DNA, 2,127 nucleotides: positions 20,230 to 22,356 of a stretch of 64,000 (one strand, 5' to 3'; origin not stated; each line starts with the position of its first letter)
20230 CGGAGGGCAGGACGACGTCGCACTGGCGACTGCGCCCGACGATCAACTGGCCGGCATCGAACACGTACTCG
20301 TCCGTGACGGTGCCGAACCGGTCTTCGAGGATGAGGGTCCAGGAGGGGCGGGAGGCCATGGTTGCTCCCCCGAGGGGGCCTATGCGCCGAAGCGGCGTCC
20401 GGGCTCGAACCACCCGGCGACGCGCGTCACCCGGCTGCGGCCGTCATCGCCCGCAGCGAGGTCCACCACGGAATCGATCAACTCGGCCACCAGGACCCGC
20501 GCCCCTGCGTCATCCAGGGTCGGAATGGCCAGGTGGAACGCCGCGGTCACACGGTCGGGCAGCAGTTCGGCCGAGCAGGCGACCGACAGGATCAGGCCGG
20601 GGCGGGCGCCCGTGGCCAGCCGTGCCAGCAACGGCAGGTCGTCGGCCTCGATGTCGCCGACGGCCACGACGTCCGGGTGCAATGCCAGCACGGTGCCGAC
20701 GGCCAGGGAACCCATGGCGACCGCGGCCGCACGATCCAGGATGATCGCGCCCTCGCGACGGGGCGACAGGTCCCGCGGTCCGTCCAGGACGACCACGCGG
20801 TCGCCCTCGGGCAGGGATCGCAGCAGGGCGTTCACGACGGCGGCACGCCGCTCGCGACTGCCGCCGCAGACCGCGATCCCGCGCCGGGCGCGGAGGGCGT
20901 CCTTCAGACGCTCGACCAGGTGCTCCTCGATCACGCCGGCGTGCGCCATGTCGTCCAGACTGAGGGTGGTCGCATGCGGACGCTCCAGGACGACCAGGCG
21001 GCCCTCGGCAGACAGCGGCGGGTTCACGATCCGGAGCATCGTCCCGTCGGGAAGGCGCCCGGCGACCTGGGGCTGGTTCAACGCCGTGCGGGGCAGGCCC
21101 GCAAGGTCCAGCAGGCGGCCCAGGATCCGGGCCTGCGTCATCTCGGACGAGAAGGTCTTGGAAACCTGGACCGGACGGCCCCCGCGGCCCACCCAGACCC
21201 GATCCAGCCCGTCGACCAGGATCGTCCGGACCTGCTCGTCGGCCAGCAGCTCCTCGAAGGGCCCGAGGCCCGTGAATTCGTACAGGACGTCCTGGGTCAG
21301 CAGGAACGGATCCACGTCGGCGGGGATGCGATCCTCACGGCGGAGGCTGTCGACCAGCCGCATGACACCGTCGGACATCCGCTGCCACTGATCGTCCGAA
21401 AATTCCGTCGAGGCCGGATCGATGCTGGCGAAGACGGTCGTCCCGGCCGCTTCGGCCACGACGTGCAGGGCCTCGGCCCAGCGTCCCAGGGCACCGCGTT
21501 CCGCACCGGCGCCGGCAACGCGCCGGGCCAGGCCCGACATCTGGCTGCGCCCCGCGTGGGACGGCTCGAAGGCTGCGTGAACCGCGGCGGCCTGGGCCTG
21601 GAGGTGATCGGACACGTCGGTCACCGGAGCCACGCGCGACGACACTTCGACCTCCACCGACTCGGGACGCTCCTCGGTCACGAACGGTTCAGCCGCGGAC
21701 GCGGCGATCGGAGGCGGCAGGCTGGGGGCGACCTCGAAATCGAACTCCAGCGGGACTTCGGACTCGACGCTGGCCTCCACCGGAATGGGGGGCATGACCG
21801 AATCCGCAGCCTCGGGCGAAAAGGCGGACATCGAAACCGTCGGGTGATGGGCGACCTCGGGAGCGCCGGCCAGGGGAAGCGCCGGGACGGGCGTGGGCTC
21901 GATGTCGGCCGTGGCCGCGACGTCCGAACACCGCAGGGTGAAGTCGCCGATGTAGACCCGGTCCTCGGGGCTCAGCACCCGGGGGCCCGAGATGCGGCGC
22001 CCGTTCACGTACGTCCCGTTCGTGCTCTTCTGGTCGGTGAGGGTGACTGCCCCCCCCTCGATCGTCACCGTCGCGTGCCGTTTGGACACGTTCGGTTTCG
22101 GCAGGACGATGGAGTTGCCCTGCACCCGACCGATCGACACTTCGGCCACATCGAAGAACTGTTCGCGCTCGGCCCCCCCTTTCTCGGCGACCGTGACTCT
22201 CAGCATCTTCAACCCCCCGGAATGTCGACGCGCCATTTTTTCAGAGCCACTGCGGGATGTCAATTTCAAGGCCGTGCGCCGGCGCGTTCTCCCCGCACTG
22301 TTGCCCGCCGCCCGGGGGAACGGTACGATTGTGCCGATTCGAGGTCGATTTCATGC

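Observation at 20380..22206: FHA domain fused to a catalytically degenerate CpaF/TadA-like secretion-ATPase fold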

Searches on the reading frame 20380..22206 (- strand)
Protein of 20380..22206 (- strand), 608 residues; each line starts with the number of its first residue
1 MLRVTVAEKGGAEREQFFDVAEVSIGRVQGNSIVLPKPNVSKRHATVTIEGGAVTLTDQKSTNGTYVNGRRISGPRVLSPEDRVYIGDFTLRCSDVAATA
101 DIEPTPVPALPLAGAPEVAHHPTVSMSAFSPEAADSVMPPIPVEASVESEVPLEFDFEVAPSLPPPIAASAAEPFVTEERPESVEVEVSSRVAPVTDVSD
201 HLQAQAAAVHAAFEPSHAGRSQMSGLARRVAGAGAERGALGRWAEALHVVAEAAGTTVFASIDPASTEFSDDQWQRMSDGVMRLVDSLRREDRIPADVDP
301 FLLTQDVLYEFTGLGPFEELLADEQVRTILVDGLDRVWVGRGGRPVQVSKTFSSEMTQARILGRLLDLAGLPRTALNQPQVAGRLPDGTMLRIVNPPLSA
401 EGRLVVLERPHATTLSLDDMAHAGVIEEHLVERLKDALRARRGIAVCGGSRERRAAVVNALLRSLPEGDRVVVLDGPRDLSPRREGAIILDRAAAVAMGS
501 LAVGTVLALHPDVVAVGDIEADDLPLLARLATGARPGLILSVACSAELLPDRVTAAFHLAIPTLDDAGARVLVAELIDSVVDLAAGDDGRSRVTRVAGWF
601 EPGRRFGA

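Call 3: search_protein_families(library=pfam, proteins=[window:20380-22206:-], max_evalue=1)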
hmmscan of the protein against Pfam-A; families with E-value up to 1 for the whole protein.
window:20380-22206:- (608 aa): 2 families
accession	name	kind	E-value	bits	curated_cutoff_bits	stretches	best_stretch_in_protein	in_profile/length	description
PF00498.31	FHA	-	7.5e-19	68.4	20.7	1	23-87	1-67/67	FHA domain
PF16697.10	Yop-YscD_cpl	-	1.1e-09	38.9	33.2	1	22-93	18-90/94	Inner membrane component of T3SS, cytoplasmic domain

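Call 4: search_protein_families(library=ncbifam, proteins=[window:20380-22206:-], max_evalue=1)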
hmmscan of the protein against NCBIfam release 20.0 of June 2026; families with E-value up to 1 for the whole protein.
window:20380-22206:- (608 aa): 14 families
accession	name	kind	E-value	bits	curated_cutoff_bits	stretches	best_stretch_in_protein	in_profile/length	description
TIGR03819.1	heli_sec_ATPase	hypoth_equivalog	3.8e-29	102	373.15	1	284-597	21-339/340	TadA family conjugal transfer-associated ATPase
TIGR02782.1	TrbB_P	equivalog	4.6e-21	75.4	304.55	1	319-594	16-288/303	P-type conjugative transfer ATPase TrbB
TIGR03354.1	VI_FHA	hypoth_equivalog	2.8e-15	57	120.25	1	10-289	13-276/420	type VI secretion system-associated FHA domain protein TagH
NF049868.1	FhaB_Rv0019c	equivalog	1.2e-13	51.4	125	1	19-92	84-157/158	FHA domain-containing protein FhaB/FipA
NF010475.0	PRK13900.1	equivalog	8.5e-13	48.1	389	2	314-436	12-134/333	type IV secretion system ATPase VirB11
NF010407.0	PRK13833.1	subfamily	8.9e-12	45.1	499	1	321-542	26-247/323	conjugal transfer protein TrbB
NF010469.0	PRK13894.1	subfamily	4.9e-11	42.5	508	1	318-591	28-300/320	conjugal transfer ATPase TrbB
NF033760.1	gliding_GltG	equivalog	6.9e-11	41.4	650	1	22-185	25-187/650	adventurous gliding motility protein GltG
TIGR02788.1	VirB11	equivalog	1.5e-09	37.3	249.95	2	430-589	133-300/308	P-type DNA transfer ATPase VirB11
NF041660.2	oxygluDhInhib_OdhI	equivalog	6.7e-08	32.5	200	1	18-91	53-125/130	oxoglutarate dehydrogenase inhibitor Odhl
NF052573.1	HisKinEspAMyxo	equivalog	8.4e-08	30.7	1400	1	19-91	44-116/755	serine histidine kinase EspA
NF058587.1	archaellum_moto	equivalog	7.4e-05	21.7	550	1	310-475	143-309/527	archaellum flagellar ATPase motor FlaI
TIGR01324.1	cysta_beta_ly_B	equivalog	0.043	12.5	365.9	1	390-476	13-97/377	cystathionine beta-lyase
TIGR00453.1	ispD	equivalog_domain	0.11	11.9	181.3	1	425-493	49-117/219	2-C-methyl-D-erythritol 4-phosphate cytidylyltransferase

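Call 5: search_solved_structures(query=window:20380-22206:-, max_evalue=0.01, show_alignments=3)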
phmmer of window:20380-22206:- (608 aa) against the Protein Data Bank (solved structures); distinct sequences matched with E-value up to 0.01: 26.
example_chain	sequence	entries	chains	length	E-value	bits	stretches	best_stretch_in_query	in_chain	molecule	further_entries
8rkd_E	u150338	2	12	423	7.1e-16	61.2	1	302-596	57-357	Pilus assembly ATPase CpaF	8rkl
8rjf_A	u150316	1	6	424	7.1e-16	61.2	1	302-596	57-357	Pilus assembly ATPase CpaF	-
9e24_A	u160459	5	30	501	1.9e-15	59.8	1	301-596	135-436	CpaF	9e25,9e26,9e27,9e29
6cah_A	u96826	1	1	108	2.2e-08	36.4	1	22-95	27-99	ABC transporter ATP-binding/permease protein Rv1747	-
6i2q_B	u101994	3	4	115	2.3e-07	33.1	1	15-91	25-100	Glycogen accumulation regulator GarA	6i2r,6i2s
8p5r_G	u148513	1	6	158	5.2e-07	31.9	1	16-91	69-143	Glycogen accumulation regulator GarA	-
2kkl_A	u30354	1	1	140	4.5e-06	28.8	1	7-91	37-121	Uncharacterized protein Mb1858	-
2kfu_A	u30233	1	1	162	8.2e-06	28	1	15-91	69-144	Rv1827 pThr 22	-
6i2p_D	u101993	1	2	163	8.3e-06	27.9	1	15-91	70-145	Glycogen accumulation regulator GarA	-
2fez_A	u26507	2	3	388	9e-06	27.8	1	19-90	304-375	Probable regulatory protein embR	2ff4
8s05_C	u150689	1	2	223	1.1e-05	27.5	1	21-90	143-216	Conserved protein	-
7rj3_A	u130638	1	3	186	1.1e-05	27.5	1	15-91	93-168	Glycogen accumulation regulator GarA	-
5a8i_A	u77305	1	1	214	1.9e-05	26.8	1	21-90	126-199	ARNA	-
2kb3_A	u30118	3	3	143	0.00011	24.2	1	16-91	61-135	Oxoglutarate dehydrogenase inhibitor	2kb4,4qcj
8p5x_G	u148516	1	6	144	0.00011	24.2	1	16-91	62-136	Oxoglutarate dehydrogenase inhibitor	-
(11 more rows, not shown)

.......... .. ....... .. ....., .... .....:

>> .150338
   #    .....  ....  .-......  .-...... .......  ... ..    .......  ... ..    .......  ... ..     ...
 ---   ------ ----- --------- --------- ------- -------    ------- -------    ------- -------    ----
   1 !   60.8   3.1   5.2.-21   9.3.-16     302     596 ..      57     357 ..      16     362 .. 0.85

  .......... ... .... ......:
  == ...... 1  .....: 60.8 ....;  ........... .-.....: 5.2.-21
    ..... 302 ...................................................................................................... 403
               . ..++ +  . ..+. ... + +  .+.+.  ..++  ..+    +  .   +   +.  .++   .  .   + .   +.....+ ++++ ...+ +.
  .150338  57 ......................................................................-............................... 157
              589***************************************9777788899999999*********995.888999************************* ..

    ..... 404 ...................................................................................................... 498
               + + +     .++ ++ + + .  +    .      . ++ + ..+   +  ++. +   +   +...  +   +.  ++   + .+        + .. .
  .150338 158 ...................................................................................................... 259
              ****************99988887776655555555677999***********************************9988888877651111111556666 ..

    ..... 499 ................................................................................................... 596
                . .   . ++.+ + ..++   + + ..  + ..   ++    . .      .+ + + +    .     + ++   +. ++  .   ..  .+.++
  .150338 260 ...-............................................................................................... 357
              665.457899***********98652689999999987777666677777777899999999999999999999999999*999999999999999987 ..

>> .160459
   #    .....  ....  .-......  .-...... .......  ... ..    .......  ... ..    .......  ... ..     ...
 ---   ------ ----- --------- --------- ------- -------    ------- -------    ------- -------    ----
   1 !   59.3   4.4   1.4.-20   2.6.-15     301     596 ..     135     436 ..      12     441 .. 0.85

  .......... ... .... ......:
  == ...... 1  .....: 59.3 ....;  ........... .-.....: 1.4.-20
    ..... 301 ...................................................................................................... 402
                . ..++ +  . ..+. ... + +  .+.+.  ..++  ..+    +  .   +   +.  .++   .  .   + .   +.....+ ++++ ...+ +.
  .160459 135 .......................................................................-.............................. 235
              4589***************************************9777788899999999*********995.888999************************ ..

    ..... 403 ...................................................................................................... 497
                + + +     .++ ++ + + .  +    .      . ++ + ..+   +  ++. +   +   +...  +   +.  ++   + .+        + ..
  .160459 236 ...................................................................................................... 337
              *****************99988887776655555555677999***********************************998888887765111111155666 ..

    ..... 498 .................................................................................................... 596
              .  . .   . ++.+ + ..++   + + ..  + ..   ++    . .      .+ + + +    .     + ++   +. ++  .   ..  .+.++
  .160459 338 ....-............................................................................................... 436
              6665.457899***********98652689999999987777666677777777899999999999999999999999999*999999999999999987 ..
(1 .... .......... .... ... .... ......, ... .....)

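Call 6: find_homologous_proteins(query=window:20380-22206:-)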
Query window:20380-22206:- (608 aa): 878 proteins with E <= 0.001 among 8000 candidates; the best 120 are listed.
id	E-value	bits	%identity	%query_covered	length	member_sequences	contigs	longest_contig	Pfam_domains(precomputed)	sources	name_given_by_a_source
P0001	0.0e+0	1273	98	100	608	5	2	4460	PF00498.32,PF16697.11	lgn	-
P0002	0.0e+0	1124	86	100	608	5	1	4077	PF00498.32,PF16697.11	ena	-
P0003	1.4e-289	980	74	100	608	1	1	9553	PF00498.32,PF16697.11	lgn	-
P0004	1.3e-283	960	75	100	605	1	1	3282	PF00498.32,PF16697.11,PF27713.1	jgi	jgi:pilus assembly protein CpaF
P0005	9.5e-263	891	71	99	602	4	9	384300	PF00498.32,PF16697.11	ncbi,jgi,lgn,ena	jgi:pilus assembly protein CpaF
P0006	1.1e-228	779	68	89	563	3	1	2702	PF00498.32,PF16697.11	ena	-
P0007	2.7e-130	454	43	98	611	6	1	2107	PF00437.27,PF00498.32,PF16697.11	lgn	-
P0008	3.0e-126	441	43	98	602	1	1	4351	PF00437.27,PF00498.32,PF16697.11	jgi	jgi:pilus assembly protein CpaF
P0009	7.2e-125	436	44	100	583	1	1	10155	PF00498.32,PF16697.11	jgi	-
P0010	3.8e-123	430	45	98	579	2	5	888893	PF00498.32,PF16697.11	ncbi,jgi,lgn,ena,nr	ncbi:MAG TPA: FHA domain-containing protein [Myxococcota bacterium]|nr:FHA domain-containing protein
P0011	1.1e-122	429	40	98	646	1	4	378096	PF00498.32,PF16697.11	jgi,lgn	jgi:pilus assembly protein CpaF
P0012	4.5e-120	420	39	99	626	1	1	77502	PF00437.27,PF00498.32,PF16697.11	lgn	-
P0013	1.1e-119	419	44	96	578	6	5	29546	PF00498.32,PF16697.11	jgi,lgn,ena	-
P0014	8.5e-119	416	41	98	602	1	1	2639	PF00437.27,PF00498.32,PF16697.11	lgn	-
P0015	5.2e-118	413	41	98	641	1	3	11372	PF00437.27,PF00498.32,PF16697.11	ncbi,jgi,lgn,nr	ncbi:MAG: Flp pilus assembly complex ATPase component TadA [Deltaproteobacteria bacterium]|nr:Flp pi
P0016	1.1e-116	409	42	99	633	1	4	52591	PF00437.27,PF00498.32,PF16697.11,PF27713.1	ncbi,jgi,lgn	jgi:pilus assembly protein CpaF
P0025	1.8e-106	375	37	99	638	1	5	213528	PF00437.27,PF00498.32,PF16697.11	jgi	-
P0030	8.2e-101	357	38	98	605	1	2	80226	PF00437.27,PF00498.32,PF16697.11,PF27713.1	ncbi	-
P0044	9.0e-90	320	37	62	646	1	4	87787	PF00498.32,PF16697.11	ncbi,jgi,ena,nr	ncbi:MAG TPA: FHA domain-containing protein [Myxococcota bacterium]|nr:FHA domain-containing protein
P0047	4.9e-62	229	38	41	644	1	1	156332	PF00498.32,PF16697.11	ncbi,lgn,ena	-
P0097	1.7e-55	207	32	54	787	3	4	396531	PF00437.27,PF00498.32,PF16697.11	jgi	jgi:pilus assembly protein CpaF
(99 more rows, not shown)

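Call 12: find_encoding_contigs(protein=P0005, flank=10000, max_places=2)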
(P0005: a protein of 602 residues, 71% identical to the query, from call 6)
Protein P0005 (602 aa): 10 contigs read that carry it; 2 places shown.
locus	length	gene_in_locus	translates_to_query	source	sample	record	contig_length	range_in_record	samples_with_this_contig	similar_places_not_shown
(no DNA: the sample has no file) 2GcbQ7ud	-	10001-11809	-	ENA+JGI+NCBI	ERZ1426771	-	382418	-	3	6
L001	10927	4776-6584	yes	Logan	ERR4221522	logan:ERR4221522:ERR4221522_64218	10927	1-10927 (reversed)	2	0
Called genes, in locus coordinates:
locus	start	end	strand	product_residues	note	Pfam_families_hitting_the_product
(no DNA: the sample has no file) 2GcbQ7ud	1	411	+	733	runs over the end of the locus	PF11028:TMEM260_N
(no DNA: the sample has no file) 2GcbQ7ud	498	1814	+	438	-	PF00005:ABC_tran (faint), PF01926:MMR_HSR1, PF02421:FeoB_N, PF00009:GTP_EFTU, PF01926:MMR_HSR1, PF02421:FeoB_N, PF04548:AIG1 (weak), PF14714:KH_dom-like, +3 more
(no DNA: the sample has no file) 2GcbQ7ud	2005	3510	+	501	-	PF08529:NusA_N, PF07650:KH_2 (faint), PF00575:S1 (faint), PF13184:KH_NusA_1st, PF26594:KH_NusA_2nd, PF14520:HHH_5 (weak)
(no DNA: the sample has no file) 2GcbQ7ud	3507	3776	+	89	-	PF04296:YlxR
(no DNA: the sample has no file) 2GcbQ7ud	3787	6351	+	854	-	PF03374:ANT (faint), PF04760:IF2_N, PF00009:GTP_EFTU, PF00071:Ras (weak), PF01926:MMR_HSR1, PF22042:EF-G_D2, PF03144:GTP_EFTU_D2 (faint), PF11987:IF-2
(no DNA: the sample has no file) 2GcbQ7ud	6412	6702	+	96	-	PF04456:DUF503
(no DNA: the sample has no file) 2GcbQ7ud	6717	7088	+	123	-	PF02033:RBFA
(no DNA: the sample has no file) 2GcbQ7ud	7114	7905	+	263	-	PF01509:TruB_N, PF16198:TruB_C_2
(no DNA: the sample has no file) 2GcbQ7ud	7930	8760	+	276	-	PF00753:Lactamase_B (weak), PF12706:Lactamase_B_2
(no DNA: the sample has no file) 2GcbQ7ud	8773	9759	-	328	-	PF13525:YfiO (faint), PF07719:TPR_2 (faint), PF13174:TPR_6 (faint), PF13424:TPR_12 (faint), PF13428:TPR_14 (faint), PF13432:TPR_16 (weak), PF13371:TPR_9 (faint), PF14559:TPR_19 (faint), +1 more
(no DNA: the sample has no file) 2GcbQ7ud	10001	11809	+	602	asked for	PF00498:FHA, PF16697:Yop-YscD_cpl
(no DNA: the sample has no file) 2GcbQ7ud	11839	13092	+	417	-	PF16697:Yop-YscD_cpl, PF00498:FHA, PF16697:Yop-YscD_cpl, PF00498:FHA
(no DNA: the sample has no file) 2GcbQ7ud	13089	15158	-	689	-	PF13432:TPR_16 (faint), PF14559:TPR_19 (weak)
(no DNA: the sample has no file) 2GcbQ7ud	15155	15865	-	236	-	PF01168:Ala_racemase_N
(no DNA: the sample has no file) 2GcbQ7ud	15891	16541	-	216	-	PF02545:Maf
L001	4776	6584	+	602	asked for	PF00498:FHA, PF16697:Yop-YscD_cpl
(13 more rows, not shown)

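Call 13: find_encoding_contigs(protein=P0010, flank=10000, max_places=2)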
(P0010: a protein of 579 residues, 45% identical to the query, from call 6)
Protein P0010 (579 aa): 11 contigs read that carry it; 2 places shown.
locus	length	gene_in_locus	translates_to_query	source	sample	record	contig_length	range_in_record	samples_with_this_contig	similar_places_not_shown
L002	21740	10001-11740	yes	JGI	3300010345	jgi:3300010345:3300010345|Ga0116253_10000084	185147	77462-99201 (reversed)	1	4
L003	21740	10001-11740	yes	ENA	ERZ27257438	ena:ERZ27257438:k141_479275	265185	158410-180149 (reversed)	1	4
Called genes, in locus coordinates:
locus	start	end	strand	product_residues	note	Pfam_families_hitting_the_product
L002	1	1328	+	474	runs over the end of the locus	PF07690:MFS_1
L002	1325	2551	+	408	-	PF13439:Glyco_transf_4, PF13579:Glyco_trans_4_4, PF20706:GT4-conflict, PF00534:Glycos_transf_1, PF13692:Glyco_trans_1_4, PF13524:Glyco_trans_1_2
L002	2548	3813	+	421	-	PF13439:Glyco_transf_4, PF13579:Glyco_trans_4_4, PF20706:GT4-conflict, PF00534:Glycos_transf_1, PF13692:Glyco_trans_1_4, PF13524:Glyco_trans_1_2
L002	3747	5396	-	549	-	PF00128:Alpha-amylase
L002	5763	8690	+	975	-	PF00989:PAS (faint), PF08448:PAS_4, PF13188:PAS_8 (faint), PF13426:PAS_9 (faint), PF08448:PAS_4 (weak), PF08447:PAS_3, PF00990:GGDEF, PF00563:EAL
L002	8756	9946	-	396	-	PF07719:TPR_2 (faint), PF13174:TPR_6 (faint), PF13428:TPR_14 (faint), PF13432:TPR_16 (weak), PF14559:TPR_19 (faint), PF13424:TPR_12 (faint)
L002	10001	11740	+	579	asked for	PF16697:Yop-YscD_cpl, PF00498:FHA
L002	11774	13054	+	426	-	PF16697:Yop-YscD_cpl, PF00498:FHA, PF16697:Yop-YscD_cpl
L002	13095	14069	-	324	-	-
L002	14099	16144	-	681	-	-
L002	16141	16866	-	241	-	PF01168:Ala_racemase_N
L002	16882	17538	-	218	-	PF02545:Maf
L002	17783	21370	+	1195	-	PF01855:POR_N, PF17147:PFOR_II, PF01558:POR, PF10371:EKR, PF00037:Fer4 (weak), PF12837:Fer4_6 (weak), PF12838:Fer4_7, PF02775:TPP_enzyme_C, +2 more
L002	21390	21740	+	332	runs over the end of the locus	PF01180:DHO_dh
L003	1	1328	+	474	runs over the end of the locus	PF07690:MFS_1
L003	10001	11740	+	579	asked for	PF16697:Yop-YscD_cpl, PF00498:FHA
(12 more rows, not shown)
